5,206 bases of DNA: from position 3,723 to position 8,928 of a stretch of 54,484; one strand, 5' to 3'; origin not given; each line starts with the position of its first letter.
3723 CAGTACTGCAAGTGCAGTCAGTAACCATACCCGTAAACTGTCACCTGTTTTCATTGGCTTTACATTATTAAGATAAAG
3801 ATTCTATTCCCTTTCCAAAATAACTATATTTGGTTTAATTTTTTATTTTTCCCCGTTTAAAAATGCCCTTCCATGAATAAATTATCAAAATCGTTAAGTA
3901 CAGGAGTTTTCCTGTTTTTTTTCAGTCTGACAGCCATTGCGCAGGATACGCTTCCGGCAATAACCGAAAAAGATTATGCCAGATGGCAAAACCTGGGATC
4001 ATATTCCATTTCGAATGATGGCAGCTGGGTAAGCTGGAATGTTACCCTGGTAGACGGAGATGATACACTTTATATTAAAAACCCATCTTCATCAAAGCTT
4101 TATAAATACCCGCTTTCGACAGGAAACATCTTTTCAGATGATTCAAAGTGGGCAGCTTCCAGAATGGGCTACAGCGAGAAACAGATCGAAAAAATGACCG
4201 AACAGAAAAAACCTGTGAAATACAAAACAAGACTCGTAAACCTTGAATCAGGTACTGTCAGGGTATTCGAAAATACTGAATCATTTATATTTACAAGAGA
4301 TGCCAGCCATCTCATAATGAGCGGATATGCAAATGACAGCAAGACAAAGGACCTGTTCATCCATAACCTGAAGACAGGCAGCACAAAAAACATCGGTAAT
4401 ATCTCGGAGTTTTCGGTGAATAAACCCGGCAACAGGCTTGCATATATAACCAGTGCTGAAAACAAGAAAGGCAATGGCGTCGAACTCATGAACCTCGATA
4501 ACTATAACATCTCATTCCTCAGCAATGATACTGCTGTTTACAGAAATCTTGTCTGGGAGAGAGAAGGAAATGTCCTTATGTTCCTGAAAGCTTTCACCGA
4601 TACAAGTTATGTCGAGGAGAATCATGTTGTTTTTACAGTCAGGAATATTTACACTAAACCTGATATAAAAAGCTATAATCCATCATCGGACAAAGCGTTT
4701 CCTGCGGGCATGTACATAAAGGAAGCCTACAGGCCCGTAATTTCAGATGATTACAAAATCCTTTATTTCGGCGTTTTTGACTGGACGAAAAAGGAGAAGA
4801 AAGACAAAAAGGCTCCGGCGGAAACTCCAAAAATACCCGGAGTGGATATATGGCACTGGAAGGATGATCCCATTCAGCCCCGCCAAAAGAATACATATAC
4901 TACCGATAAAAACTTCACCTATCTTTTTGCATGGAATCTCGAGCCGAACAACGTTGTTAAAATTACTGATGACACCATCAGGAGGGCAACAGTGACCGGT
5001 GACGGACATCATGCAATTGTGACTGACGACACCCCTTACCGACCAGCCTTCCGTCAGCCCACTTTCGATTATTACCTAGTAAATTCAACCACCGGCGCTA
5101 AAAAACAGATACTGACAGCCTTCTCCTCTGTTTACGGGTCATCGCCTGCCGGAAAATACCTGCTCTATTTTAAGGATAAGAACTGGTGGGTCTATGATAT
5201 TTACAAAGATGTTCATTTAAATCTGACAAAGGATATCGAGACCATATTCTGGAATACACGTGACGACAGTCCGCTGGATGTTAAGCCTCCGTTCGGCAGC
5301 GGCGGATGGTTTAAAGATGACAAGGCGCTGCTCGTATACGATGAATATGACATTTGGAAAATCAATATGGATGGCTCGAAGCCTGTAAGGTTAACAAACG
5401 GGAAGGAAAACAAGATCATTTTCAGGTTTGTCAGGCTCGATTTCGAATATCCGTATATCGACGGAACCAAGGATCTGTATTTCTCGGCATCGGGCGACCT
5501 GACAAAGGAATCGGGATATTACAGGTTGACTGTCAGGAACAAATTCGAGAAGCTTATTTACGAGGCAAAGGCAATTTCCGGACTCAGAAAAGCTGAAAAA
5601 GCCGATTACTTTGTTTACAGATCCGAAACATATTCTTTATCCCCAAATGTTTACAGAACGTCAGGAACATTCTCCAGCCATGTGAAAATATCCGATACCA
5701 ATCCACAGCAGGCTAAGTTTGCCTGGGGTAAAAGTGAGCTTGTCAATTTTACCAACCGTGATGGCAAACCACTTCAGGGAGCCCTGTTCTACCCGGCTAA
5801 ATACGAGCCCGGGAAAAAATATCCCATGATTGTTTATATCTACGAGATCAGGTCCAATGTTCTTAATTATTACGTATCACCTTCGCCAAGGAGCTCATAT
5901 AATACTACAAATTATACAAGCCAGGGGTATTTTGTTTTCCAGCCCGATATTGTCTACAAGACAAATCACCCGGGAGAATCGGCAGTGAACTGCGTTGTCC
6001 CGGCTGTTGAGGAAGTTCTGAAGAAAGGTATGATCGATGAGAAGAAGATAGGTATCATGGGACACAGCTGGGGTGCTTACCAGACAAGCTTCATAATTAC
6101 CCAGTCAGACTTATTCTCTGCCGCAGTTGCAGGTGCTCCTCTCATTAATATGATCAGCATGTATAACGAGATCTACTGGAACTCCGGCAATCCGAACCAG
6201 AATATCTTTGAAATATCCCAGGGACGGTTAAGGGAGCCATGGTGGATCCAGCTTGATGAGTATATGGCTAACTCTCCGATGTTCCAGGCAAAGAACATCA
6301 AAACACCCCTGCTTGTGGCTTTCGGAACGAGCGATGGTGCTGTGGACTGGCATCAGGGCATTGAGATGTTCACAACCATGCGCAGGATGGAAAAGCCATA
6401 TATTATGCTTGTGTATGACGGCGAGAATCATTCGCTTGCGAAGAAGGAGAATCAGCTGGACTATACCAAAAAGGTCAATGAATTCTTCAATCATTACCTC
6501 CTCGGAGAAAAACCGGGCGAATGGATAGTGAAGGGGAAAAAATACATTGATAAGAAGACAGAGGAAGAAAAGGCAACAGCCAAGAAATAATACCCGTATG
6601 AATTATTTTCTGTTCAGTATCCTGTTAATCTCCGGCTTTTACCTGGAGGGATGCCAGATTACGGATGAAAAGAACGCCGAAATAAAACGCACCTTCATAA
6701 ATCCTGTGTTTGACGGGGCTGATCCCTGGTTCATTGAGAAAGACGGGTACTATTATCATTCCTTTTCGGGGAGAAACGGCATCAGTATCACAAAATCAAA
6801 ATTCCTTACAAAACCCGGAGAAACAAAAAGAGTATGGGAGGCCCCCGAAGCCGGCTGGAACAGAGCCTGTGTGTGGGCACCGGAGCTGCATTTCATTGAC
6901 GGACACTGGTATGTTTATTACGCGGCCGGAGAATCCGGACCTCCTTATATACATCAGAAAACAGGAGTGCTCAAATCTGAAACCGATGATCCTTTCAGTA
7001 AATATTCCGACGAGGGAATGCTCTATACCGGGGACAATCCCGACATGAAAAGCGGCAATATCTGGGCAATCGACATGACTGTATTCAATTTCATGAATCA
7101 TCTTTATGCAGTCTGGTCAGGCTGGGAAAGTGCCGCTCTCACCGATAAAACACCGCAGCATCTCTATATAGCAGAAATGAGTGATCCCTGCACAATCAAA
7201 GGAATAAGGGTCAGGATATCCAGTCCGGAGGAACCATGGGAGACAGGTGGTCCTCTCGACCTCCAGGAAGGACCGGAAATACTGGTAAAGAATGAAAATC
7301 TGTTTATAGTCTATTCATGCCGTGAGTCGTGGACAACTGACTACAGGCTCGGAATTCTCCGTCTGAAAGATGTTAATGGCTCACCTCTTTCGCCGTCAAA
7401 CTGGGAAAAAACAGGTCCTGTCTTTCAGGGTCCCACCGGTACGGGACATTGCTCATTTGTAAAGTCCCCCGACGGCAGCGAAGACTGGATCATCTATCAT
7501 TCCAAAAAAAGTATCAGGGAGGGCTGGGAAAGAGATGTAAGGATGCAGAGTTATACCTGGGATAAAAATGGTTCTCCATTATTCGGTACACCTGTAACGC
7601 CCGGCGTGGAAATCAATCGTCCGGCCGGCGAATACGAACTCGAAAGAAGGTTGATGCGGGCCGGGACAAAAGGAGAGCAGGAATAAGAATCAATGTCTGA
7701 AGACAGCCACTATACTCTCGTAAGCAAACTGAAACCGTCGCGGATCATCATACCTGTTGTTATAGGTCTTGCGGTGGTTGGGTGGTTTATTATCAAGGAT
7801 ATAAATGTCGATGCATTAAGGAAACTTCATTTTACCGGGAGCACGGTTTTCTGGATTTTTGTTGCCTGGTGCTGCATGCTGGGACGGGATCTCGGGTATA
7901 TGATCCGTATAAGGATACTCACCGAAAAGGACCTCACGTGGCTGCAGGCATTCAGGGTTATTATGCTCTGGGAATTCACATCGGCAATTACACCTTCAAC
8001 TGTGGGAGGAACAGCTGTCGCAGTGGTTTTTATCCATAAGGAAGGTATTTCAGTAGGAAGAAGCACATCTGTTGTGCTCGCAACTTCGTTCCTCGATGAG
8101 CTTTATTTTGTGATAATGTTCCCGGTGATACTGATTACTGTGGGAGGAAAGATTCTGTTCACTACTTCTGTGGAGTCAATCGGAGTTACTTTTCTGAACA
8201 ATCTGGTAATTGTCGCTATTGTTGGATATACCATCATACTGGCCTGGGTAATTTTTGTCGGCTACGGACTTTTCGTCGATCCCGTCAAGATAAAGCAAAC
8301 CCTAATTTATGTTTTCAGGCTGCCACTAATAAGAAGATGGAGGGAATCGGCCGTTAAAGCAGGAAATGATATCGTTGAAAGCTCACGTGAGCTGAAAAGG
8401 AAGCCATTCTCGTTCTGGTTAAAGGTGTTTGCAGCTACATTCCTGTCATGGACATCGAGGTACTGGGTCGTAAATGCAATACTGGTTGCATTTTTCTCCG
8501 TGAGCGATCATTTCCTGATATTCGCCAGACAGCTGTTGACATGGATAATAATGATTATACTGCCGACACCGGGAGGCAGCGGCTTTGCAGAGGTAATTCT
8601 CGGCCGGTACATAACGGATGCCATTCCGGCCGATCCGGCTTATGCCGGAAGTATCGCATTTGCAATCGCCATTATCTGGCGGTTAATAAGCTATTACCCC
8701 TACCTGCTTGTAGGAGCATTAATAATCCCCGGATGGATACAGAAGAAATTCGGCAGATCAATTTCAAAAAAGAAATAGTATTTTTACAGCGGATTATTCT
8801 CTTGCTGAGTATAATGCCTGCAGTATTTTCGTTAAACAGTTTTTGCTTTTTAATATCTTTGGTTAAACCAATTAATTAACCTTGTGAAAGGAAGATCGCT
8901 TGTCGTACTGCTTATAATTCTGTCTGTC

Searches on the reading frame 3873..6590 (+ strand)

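Call 49: search_protein_families(library=pfam, proteins=[window:3873-6590:+], max_evalue=0.0001)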
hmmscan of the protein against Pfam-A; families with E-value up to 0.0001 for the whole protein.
window:3873-6590:+ (905 aa): 2 families
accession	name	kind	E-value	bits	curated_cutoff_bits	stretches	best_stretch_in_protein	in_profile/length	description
PF00326.27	Peptidase_S9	-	1.5e-27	96.9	22.6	1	701-876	41-210/213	Prolyl oligopeptidase family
PF01738.24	DLH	-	1.3e-07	31.9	21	1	710-869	83-202/217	Dienelactone hydrolase family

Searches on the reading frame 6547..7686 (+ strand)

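Call 49: search_protein_families(library=pfam, proteins=[window:6547-7686:+], max_evalue=0.0001)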
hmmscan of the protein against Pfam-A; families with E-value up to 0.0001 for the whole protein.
window:6547-7686:+ (379 aa): 1 family
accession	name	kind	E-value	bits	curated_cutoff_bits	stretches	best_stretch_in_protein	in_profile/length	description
PF04616.20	Glyco_hydro_43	-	3.1e-37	128.9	32.2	1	52-344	3-288/288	Glycosyl hydrolases family 43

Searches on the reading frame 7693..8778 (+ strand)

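Call 49: search_protein_families(library=pfam, proteins=[window:7693-8778:+], max_evalue=0.0001)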
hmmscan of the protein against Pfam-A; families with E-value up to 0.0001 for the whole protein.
window:7693-8778:+ (361 aa): 1 family
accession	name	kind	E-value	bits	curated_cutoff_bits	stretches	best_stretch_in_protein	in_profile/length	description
PF03706.18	LPG_synthase_TM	-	1.7e-25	90.6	33.4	1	18-341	1-302/302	Lysylphosphatidylglycerol synthase TM region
